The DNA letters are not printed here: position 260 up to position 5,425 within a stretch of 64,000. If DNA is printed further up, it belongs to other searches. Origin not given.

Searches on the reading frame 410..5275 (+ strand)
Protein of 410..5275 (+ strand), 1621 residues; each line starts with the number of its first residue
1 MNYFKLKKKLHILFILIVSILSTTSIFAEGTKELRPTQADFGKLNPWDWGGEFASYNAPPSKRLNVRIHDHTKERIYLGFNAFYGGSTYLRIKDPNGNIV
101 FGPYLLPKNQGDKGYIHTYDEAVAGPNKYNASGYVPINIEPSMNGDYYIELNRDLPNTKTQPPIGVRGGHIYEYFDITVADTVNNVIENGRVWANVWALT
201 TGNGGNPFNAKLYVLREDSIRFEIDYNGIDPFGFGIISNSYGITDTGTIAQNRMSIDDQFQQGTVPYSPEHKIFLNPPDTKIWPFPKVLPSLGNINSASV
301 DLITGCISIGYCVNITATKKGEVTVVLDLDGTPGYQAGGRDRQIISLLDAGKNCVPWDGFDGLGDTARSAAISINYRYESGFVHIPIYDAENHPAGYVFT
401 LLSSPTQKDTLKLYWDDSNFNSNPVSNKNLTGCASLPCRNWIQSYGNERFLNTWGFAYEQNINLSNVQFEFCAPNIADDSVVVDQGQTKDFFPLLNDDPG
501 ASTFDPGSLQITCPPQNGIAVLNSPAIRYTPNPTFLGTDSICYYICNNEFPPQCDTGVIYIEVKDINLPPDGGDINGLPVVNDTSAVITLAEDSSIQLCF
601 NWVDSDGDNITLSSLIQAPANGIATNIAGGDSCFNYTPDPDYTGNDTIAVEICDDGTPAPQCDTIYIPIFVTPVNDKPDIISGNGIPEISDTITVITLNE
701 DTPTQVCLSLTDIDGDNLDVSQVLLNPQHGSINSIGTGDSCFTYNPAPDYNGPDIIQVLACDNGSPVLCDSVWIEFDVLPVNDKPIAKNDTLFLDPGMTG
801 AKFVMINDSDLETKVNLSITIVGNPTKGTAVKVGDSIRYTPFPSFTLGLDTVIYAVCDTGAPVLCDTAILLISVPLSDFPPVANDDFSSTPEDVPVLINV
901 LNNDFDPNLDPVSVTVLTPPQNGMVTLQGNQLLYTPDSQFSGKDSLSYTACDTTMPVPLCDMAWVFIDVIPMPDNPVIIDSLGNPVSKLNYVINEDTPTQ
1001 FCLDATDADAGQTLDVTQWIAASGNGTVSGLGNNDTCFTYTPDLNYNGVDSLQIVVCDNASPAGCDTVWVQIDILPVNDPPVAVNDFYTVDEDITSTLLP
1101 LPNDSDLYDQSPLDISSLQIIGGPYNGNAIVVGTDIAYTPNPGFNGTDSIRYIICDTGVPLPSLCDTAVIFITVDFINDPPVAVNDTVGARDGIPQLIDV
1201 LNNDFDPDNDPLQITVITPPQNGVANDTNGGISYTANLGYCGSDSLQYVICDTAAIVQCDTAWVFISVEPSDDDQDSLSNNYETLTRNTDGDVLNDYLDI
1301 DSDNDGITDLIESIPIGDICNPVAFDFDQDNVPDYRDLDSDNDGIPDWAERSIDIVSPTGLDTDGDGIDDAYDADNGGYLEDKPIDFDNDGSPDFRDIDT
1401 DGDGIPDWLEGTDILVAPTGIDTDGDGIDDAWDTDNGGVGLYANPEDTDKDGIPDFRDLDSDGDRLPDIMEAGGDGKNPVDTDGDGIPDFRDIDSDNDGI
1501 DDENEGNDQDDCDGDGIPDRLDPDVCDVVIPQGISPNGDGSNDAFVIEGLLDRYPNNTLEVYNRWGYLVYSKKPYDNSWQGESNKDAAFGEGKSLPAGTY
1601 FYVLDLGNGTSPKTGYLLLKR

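Call 60: search_protein_families(library=pfam, proteins=[window:410-5275:+], max_evalue=0.001)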
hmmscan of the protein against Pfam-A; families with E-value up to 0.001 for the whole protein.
window:410-5275:+ (1621 aa): 4 families
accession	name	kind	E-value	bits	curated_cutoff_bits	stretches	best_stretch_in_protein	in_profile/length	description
PF17963.7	Big_9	-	1.9e-87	288.7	23.6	8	1178-1264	1-86/89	Bacterial Ig domain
PF17892.7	Cadherin_5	-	1.9e-48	162.7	26.5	6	881-954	5-85/98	Cadherin-like domain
PF17803.7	Cadherin_4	-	3.9e-47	159.1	25.1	4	1169-1234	2-71/71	Bacterial cadherin-like domain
PF13585.12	CHU_C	-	1.1e-27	96.4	27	1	1530-1619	3-86/86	CHU_C Type IX secretion signal domain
